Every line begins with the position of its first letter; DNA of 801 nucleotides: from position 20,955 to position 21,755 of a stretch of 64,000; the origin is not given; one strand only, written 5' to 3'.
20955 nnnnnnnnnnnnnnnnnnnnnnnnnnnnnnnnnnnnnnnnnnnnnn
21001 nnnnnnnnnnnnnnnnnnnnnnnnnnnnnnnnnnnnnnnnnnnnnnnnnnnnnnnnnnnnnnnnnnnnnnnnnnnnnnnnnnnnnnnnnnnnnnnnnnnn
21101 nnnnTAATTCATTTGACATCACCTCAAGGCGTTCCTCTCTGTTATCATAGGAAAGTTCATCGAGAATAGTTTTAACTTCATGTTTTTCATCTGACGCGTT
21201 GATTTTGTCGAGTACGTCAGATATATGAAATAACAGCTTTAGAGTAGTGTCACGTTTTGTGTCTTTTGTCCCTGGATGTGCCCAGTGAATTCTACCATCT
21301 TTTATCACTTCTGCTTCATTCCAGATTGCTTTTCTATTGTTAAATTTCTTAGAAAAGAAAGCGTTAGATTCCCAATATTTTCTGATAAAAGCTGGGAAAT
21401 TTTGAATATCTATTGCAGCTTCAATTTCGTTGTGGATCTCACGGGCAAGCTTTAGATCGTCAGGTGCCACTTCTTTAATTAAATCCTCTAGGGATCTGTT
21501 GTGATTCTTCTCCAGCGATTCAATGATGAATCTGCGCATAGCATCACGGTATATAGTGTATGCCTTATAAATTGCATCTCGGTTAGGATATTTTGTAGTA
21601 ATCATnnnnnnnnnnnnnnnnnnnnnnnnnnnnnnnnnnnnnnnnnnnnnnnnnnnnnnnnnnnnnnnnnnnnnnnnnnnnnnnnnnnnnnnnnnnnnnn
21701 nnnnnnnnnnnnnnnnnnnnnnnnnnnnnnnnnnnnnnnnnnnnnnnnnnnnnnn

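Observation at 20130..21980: Unusual protein architecture: XRE-HTH + helical HEPN-like domain + coiled coil + three S1 RNA-binding domains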

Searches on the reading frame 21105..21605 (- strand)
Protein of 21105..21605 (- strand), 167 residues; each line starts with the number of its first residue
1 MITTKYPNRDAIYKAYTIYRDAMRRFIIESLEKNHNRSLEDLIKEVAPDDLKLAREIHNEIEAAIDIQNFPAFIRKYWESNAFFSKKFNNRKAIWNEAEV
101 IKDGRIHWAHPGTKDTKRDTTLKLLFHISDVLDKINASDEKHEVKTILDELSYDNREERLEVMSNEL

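Call 18: find_homologous_proteins(query=A2, max_evalue=0.01)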
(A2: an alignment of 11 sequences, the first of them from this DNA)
Query A2 (11 sequences) (167 aa, profile of the alignment): 12 proteins with E <= 0.01 among 2640 candidates.
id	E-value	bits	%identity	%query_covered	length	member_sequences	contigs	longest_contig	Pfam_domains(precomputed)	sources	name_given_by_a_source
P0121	7.9e-74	265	52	100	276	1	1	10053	-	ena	-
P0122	4.6e-63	230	56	100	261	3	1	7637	-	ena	-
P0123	5.3e-57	210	56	75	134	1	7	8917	-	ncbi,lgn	-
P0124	7.0e-56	206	49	100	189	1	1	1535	-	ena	-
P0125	3.9e-55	204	46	100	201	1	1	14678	-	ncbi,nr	ncbi:hypothetical protein C6499_02935 [Candidatus Poribacteria bacterium]|nr:MAG: hypothetical prote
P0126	5.5e-53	197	40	100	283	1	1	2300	-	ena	-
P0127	2.4e-33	133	39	69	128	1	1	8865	-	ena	-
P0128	5.9e-33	132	52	50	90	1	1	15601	-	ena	-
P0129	2.7e-32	130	56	50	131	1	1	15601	-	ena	-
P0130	3.1e-30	123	34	93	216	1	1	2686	-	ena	-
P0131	1.8e-21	94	43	56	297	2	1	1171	-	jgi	jgi:hypothetical protein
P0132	2.8e-21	94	43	56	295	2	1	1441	-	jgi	jgi:chromosome segregation ATPase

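Call 27: search_solved_structures(query=A3, max_evalue=10, show_alignments=2)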
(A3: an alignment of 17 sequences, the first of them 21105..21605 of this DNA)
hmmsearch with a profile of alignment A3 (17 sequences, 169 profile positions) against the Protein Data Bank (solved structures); distinct sequences matched with E-value up to 10: 0.

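Call 29: find_related_loci(query=A2, collection=genome_contigs, flank=8000)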
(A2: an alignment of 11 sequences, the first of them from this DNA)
Query A2 (167 aa) in genome_contigs; peptide patterns used: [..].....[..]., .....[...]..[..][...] (x = any residue, [..] = any of these).
32 stretches matched a pattern; 5 encode a relative of the query (tblastn E <= 1e-3); 5 distinct loci.
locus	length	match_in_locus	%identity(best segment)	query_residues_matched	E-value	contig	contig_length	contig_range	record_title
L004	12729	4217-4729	53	1-166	4e-54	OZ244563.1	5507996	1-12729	MAG: Candidatus Poribacteria bacterium isolate ff81fa92-488d-40f9-821d-30cdc2806971 genome assembly, chromosome: 1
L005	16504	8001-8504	49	1-167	4e-42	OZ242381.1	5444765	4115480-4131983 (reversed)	MAG: Candidatus Poribacteria bacterium isolate 80d8d026-9b84-4ba5-a38a-fc23128cda22 genome assembly, chromosome: 1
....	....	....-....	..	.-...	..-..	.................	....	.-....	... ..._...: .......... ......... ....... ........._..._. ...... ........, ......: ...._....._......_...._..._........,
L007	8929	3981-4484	48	1-167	2e-39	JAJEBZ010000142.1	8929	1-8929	MAG: Candidatus Poribacteria bacterium isolate jk18x9bins.65 k141_320938, whole genome shotgun sequence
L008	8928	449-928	46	1-167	4e-39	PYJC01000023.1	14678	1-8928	MAG: Candidatus Poribacteria bacterium isolate PCPOR1 Ga0206387_1023, whole genome shotgun sequence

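Call 36: search_protein_representatives(alignment_id=A3)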
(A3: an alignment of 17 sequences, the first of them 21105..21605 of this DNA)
Query: 17 sequences, 169 profile positions. Proteins with E-value up to 0.001 (for the whole library): 551; up to 1e-10: 345; up to 1e-30: 111. The best 150 are listed.
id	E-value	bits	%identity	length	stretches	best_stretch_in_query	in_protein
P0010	5.2e-74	263.8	-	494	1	1-169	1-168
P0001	1.5e-71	255.7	-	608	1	1-169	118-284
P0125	4.4e-68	244.5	-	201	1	1-169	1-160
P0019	1.8e-66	239.3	-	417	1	4-169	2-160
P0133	4.1e-66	238.1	-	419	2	1-169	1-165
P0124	4.8e-66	237.9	-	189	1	1-169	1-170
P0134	3.1e-59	215.7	-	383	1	1-169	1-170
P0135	2.6e-54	199.7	-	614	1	4-169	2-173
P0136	4.2e-53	195.7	-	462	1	5-167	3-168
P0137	6.4e-52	191.9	-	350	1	5-169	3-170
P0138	2.5e-50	186.7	-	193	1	4-167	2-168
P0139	3.3e-49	183.1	-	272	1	4-169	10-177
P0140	6.2e-48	178.9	-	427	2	4-167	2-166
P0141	6.2e-48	178.9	-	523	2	4-168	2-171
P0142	9.8e-48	178.3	-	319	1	3-163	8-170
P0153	1.3e-44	168.1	-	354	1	23-164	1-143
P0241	2.8e-30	121.4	-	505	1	1-155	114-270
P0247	1.5e-29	119.1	-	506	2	9-136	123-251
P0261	1.0e-27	113.1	-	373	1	7-151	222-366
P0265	1.7e-27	112.4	-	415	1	6-150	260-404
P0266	1.9e-27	112.3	-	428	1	4-151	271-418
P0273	2.0e-26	108.9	-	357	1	1-158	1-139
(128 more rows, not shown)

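Call 43: search_protein_families(library=pfam, alignment_id=A5, max_evalue=0.001)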
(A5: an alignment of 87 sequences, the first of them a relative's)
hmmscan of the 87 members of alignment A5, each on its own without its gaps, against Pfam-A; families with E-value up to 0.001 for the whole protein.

A. member 1, P0133 (419 aa): 1 family
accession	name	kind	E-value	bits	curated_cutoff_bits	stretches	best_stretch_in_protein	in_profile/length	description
PF00575.29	S1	-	3.1e-19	69.5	22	2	250-318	2-67/74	S1 RNA binding domain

B. families by the number of members that match (of 87 scanned): 48 families (the first 25 are shown)
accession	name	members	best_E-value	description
PF18731.6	HEPN_Swt1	42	1.1e-12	Swt1-like HEPN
PF14338.12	Mrr_N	9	3.8e-27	Mrr N-terminal domain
PF14088.11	DUF4268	8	2.6e-30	Domain of unknown function (DUF4268)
PF19220.6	Rod_CreS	6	4.5e-06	Crescentin, rod domain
PF04465.17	DUF499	5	1.9e-32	Protein of unknown function (DUF499)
PF12795.12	MscS_porin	5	2.9e-05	Mechanosensitive ion channel porin domain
PF00575.29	S1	4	1.6e-39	S1 RNA binding domain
PF10141.14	ssDNA-exonuc_C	4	3.2e-07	Single-strand DNA-specific exonuclease, C terminal domain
PF03167.25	UDG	3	4.7e-21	Uracil DNA glycosylase superfamily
PF00560.39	LRR_1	2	4.2e-36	Leucine Rich Repeat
PF13855.12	LRR_8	2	3.5e-30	Leucine rich repeat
PF12799.13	LRR_4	2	1.2e-25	Leucine Rich repeats (2 copies)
PF17782.7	DprA_WH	2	1.5e-15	DprA winged helix domain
PF23598.1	LRR_14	2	6.1e-14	Leucine-rich repeat region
PF23459.1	S1_RRP5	2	1.5e-11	RRP5 S1 domain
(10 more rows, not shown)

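Call 45: search_protein_families(library=pfam, proteins=[P0241, P0247, P0261, P0265, P0266, P0133, P0134, P0153, P0273], max_evalue=0.001)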
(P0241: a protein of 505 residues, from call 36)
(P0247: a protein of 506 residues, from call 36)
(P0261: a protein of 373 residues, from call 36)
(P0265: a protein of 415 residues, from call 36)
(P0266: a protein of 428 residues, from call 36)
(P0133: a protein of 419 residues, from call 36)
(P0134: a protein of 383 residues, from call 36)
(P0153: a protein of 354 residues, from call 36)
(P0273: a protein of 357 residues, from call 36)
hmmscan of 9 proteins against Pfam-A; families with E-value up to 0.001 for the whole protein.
P0241 (505 aa): 1 family
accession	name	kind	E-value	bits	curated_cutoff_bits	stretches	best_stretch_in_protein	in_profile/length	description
PF24698.1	DUF7662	-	8e-14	51.6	26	1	5-80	1-71/72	Domain of unknown function (DUF7662)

P0247 (506 aa): 1 family
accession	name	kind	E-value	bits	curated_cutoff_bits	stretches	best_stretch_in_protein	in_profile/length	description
PF18731.6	HEPN_Swt1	-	7e-09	36.4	27.5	1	128-253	1-115/115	Swt1-like HEPN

P0261 (373 aa): 1 family
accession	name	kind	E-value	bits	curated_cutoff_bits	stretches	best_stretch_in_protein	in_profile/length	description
PF18731.6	HEPN_Swt1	-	7.7e-05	23.4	27.5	1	230-352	2-114/115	Swt1-like HEPN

P0265 (415 aa): 1 family
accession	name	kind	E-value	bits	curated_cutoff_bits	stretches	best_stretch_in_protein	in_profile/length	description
PF18731.6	HEPN_Swt1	-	0.00031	21.5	27.5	0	269-375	2-98/115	Swt1-like HEPN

P0266 (428 aa): 2 families
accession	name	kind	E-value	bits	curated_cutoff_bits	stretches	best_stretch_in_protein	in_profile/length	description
PF04977.20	DivIC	-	4.5e-09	36.4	28.9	1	122-164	19-61/80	Septum formation initiator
PF18731.6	HEPN_Swt1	-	2.3e-08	34.8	27.5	1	282-404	2-114/115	Swt1-like HEPN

P0133 (419 aa): 1 family
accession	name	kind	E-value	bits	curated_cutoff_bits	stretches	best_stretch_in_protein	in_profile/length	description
PF00575.29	S1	-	3.1e-19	69.5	22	2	250-318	2-67/74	S1 RNA binding domain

P0134 (383 aa): 2 families
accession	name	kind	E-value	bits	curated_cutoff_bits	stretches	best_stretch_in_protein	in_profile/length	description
PF00575.29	S1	-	2.3e-16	60.3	22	1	222-295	1-73/74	S1 RNA binding domain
PF23459.1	S1_RRP5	-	2.9e-05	25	27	0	228-293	6-70/72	RRP5 S1 domain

P0153 (354 aa): 2 families
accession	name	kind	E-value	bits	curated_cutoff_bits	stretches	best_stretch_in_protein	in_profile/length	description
PF00575.29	S1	-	1.3e-14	54.8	22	1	199-272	2-74/74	S1 RNA binding domain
PF21710.3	Spt6_S1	-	0.00037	21.2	27.5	0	187-271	2-86/91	Spt6, S1/OB domain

P0273 (357 aa): 6 families
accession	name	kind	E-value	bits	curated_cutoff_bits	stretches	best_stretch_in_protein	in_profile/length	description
PF00575.29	S1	-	1.6e-39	134.6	22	2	201-271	3-74/74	S1 RNA binding domain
PF23459.1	S1_RRP5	-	1.5e-11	45.1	27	1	283-344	5-66/72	RRP5 S1 domain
PF21710.3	Spt6_S1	-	0.00018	22.2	27.5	0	289-351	24-87/91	Spt6, S1/OB domain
PF17092.11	PCB_OB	-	0.00021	22.5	27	0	193-256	21-97/111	Penicillin-binding protein OB-like domain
PF18731.6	HEPN_Swt1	-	0.00039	21.1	27.5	1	47-118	47-114/115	Swt1-like HEPN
PF21543.3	CvfB_2nd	-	0.00041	20.7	27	0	216-271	27-75/76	Virulence regulatory factor CvfB, second domain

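Call 55: predict_structure(alignment_id=A6)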
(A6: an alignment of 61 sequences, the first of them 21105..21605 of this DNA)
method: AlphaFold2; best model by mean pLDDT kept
length: 167 residues; sequences in the alignment: 61
mean_pLDDT: 91.6   pTM: 0.86
mean pLDDT of the five models: 91.6, 91.5, 91.4, 89.5, 88.8
residues with pLDDT >= 90: 120; 70-90: 41; 50-70: 5; < 50: 1
segments of 3 or more residues with pLDDT < 50: none
pLDDT, mean of each block of 10 residues (from residue 1): 80 97 96 92 97 97 97 90 77 90 92 89 97 97 97 83 85
secondary structure, 60 per line:
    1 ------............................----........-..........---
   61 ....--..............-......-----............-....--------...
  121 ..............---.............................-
elements in order: H7-34 H39-46 H48-57 H61-64 H67-80 H82-87 H93-104 H106-109 H118-134 H138-166

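Call 59: find_encoding_contigs(protein=P0273, flank=6000, max_places=3)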
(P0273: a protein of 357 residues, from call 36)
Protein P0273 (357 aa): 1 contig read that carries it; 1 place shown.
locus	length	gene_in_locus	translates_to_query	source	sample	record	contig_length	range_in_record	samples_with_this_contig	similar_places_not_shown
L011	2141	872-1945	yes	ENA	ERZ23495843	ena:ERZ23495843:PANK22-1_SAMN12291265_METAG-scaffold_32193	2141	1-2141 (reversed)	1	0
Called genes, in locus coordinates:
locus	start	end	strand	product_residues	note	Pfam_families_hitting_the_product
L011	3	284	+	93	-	?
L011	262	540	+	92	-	PF05016:ParE_toxin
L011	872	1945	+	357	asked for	PF00575:S1, PF23459:S1_RRP5 (faint), PF00575:S1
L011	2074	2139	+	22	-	?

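Call 60: fold_search(model_id=the predicted structure, library=pdb)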
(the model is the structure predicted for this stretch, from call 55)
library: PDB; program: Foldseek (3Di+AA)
matches with E <= 10: 116; with E <= 0.001: 0
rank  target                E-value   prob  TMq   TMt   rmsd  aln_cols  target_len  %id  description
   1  2hsb                  6.1e-01  0.57  0.35  0.44  14.3       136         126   12  Crystal structure of a hepn domain containing protein (af_0298) from archaeoglobus fulgidus at 1.95 A resolution (released 2006-08-15)
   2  2kbb_MODEL_1_A        1.3e+00  0.08  0.22  0.21  14.4       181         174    7  Solution Structure of the R9 Domain of Talin (released 2009-03-17)
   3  8fin_A                1.3e+00  0.13  0.27  0.26  14.1       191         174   15  Multi-state design of two-state switchable hinge proteins (released 2023-08-16)
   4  9qwr_A                1.6e+00  0.09  0.22  0.23  25.8       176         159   12  MIC60 helical bundle dimer (released 2026-02-25)
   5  9qwr_B                2.0e+00  0.08  0.19  0.19  24.7       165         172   13  MIC60 helical bundle dimer (released 2026-02-25)
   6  9nst_F                2.0e+00  0.06  0.17  0.12  12.6       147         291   12  Bacterial Pictet-Spenglerase KslB in complex with product of L-Trp and a-ketoglutaric acid (released 2025-04-23)
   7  1k40                  2.2e+00  0.05  0.18  0.20  13.9       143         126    9  crystal structure of the FAT domain of focal adhesion kinase (released 2002-02-06)
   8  6b6v_A                2.5e+00  0.06  0.20  0.08  12.8       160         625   13  Crystal structure of Desulfovibrio vulgaris carbon monoxide dehydrogenase, as-isolated (protein batch 1), canonical C- (released 2018-10-03)
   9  2pjq_D                2.7e+00  0.12  0.26  0.22  14.1       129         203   10  Crystal structure of Q88U62_LACPL from Lactobacillus plantarum. Northeast Structural Genomics target LpR71 (released 2007-05-01)
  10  6dc2_A                2.7e+00  0.06  0.20  0.08  12.7       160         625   14  Crystal structure of Desulfovibrio vulgaris carbon monoxide dehydrogenase C301S variant (released 2018-10-03)
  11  6dc2_C                2.9e+00  0.06  0.21  0.08  12.8       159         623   12  Crystal structure of Desulfovibrio vulgaris carbon monoxide dehydrogenase C301S variant (released 2018-10-03)
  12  7f9l_E                2.9e+00  0.02  0.13  0.13  19.6       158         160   13  Crystal structure of the variable region of Plasmodium RIFIN #6 (PF3D7_1400600) in complex with LAIR1 (with T67L, N69S (released 2021-08-18)
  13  6e6a_A                3.0e+00  0.06  0.23  0.23  21.8       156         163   11  Triclinic crystal form of IncA G144A point mutant (released 2019-07-10)
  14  3sxk_B                3.0e+00  0.05  0.18  0.20  12.8       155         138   13  Zn2+-bound FCD domain of TM0439, a putative transcriptional regulator (released 2011-11-16)
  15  2hs5                  3.2e+00  0.06  0.22  0.20  11.7       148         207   12  Structural Genomics, the crystal structure of a putative transcriptional regulator GntR from Rhodococcus sp. RHA1 (released 2006-08-22)
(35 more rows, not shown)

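Call 70: find_encoding_contigs(protein=P0134, flank=6000, max_places=2)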
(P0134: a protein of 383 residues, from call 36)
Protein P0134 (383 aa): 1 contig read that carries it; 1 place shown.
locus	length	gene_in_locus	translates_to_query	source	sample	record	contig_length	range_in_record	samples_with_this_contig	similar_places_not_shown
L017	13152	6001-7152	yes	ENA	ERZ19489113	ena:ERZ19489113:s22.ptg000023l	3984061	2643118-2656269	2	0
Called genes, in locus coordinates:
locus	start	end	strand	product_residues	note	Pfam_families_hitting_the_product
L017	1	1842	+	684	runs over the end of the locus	PF20581:DUF6785, PF20580:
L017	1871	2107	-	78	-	-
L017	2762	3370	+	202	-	PF05685:Uma2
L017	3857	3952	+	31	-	-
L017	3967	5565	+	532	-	-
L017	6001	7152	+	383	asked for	PF00575:S1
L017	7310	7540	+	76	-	-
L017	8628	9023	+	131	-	-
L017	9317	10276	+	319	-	PF20797:HepT-like_2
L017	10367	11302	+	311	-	PF20797:HepT-like_2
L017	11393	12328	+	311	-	PF18765:Polbeta (weak), PF20797:HepT-like_2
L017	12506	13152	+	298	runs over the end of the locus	PF18765:Polbeta, PF20797:HepT-like_2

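Call 88: search_solved_structures(query=A6, max_evalue=10, show_alignments=3)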
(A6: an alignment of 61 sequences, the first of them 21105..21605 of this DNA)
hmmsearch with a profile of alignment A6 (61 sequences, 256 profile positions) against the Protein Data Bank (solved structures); distinct sequences matched with E-value up to 10: 4.
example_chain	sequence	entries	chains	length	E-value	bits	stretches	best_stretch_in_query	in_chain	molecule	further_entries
4db8_A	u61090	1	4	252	0.1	15.4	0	57-94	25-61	Armadillo-repeat Protein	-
6o0i_A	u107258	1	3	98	0.25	14.1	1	126-202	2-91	Design construct XAA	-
4dba_A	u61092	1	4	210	0.29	14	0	56-94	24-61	Designed Armadillo repeat protein, YIIM3AII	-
2ru4_A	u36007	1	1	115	0.43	13.4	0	58-94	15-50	Armadillo Repeat Protein, N-terminal fragment, YIIM2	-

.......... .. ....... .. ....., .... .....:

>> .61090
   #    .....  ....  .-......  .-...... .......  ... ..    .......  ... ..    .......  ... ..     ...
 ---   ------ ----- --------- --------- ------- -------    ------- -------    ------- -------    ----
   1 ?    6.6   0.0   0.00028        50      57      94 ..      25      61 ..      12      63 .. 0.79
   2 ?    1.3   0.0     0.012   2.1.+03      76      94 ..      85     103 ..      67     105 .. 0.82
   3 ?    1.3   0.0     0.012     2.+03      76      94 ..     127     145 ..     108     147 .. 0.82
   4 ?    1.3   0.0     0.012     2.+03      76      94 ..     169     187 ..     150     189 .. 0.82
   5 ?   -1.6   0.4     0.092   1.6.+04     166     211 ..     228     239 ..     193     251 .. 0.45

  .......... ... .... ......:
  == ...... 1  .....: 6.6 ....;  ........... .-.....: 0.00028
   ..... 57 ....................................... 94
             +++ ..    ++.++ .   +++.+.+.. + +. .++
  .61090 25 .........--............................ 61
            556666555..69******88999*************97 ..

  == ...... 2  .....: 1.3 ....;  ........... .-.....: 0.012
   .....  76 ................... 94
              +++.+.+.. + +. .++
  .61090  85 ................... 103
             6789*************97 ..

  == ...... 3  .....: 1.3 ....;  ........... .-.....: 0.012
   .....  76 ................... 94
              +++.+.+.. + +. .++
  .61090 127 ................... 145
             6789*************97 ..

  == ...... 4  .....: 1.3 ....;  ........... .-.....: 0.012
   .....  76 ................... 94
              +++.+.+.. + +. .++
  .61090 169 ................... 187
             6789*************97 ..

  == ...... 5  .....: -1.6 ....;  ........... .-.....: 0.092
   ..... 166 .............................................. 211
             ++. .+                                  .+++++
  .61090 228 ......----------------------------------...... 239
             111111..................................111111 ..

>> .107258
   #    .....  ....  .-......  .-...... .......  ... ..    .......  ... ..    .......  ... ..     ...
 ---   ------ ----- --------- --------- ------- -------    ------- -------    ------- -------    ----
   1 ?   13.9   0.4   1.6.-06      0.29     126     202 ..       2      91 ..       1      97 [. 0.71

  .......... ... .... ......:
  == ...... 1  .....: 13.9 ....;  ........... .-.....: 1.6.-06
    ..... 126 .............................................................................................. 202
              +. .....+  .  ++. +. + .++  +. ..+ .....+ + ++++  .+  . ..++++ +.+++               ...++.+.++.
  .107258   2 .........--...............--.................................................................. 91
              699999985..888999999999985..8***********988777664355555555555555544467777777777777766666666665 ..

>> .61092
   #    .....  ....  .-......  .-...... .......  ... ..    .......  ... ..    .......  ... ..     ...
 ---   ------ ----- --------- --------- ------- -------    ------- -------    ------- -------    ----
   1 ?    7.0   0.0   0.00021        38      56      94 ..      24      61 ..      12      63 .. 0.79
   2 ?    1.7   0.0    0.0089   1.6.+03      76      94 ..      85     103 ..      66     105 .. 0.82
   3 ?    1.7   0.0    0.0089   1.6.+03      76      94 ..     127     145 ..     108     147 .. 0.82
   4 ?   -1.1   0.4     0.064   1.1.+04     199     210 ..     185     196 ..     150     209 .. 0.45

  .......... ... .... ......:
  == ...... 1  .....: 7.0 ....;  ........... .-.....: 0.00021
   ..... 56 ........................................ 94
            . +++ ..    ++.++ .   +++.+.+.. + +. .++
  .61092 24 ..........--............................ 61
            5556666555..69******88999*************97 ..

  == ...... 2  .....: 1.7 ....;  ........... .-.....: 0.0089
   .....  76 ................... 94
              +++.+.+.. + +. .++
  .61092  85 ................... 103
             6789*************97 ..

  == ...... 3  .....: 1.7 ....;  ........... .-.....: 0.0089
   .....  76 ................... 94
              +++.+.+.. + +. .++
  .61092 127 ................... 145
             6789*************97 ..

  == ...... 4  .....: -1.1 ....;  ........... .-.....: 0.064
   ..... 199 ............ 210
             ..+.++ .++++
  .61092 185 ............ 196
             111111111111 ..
